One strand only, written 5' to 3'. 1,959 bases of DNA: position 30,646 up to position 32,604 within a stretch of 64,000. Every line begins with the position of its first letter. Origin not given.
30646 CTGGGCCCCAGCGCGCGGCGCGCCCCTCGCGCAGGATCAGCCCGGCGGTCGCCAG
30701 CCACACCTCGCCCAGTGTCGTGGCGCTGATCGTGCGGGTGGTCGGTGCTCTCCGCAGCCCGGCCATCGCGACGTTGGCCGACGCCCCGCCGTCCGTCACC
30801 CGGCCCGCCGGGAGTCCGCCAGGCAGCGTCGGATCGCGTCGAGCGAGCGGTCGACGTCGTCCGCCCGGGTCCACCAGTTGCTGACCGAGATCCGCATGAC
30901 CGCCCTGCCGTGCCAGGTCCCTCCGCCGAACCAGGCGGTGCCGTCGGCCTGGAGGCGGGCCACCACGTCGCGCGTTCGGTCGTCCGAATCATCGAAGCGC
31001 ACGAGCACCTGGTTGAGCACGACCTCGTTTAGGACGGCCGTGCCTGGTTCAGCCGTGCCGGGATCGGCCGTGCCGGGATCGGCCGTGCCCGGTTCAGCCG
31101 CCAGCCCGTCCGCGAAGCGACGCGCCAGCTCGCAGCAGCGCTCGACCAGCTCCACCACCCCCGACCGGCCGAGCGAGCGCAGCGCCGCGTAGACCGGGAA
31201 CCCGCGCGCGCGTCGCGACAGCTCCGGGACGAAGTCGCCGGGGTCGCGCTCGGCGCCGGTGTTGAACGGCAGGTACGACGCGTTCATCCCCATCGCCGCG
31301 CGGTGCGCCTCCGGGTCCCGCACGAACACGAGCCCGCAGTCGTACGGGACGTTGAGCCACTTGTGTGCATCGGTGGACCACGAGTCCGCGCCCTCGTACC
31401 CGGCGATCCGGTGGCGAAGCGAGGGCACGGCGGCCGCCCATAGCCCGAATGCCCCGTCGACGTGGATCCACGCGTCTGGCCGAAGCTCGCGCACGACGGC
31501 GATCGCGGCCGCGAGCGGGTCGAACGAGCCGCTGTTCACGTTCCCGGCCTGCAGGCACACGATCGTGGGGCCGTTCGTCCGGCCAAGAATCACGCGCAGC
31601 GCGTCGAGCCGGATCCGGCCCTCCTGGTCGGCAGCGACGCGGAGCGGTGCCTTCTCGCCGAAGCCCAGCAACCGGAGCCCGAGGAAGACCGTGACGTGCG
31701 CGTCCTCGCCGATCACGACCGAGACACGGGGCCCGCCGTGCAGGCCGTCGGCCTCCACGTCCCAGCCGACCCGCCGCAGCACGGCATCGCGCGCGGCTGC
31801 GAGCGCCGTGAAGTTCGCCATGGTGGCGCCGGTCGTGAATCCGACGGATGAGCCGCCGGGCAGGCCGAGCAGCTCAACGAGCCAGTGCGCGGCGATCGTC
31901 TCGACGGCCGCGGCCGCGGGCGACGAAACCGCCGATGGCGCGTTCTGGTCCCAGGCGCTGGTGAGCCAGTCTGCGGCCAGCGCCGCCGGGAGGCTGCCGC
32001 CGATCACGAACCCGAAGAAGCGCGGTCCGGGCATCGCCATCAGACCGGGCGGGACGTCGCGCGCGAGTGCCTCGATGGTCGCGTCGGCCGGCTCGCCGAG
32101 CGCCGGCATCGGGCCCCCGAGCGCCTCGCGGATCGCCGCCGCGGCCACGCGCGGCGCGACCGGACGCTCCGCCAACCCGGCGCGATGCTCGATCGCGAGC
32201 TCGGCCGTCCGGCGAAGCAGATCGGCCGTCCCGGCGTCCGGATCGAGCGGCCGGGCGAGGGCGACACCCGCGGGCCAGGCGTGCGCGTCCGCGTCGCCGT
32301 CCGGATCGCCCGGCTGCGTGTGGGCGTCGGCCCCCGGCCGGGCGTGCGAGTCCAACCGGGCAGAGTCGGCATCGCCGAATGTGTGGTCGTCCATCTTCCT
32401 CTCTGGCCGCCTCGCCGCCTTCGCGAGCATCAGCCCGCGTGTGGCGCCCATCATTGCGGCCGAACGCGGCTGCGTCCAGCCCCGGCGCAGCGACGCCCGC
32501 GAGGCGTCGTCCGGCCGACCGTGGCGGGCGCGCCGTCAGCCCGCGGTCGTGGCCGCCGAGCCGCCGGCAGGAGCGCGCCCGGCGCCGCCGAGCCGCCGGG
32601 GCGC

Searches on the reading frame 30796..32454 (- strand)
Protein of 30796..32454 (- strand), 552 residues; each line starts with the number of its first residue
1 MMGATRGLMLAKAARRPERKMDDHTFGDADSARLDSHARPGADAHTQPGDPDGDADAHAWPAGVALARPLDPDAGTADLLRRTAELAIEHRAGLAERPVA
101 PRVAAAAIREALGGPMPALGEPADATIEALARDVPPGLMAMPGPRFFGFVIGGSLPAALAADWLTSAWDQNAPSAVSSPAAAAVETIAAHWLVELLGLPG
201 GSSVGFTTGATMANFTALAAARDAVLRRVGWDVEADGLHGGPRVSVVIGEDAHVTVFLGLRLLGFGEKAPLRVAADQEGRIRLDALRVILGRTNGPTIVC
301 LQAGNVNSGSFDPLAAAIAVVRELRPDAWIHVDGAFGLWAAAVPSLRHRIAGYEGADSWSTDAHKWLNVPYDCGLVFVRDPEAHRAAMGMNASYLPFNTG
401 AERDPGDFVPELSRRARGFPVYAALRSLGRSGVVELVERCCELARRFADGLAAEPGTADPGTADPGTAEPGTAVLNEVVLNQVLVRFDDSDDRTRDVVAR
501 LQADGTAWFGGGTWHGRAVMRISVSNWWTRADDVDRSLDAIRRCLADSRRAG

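Call 94: search_protein_families(library=pfam, max_evalue=0.00001, proteins=[window:30796-32454:-])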
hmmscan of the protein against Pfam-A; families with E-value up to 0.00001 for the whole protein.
window:30796-32454:- (552 aa): 1 family
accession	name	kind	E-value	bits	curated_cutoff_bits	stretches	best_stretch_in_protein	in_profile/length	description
PF00282.25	Pyridoxal_deC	-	6.8e-43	147.3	27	1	118-453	14-355/375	Pyridoxal-dependent decarboxylase conserved domain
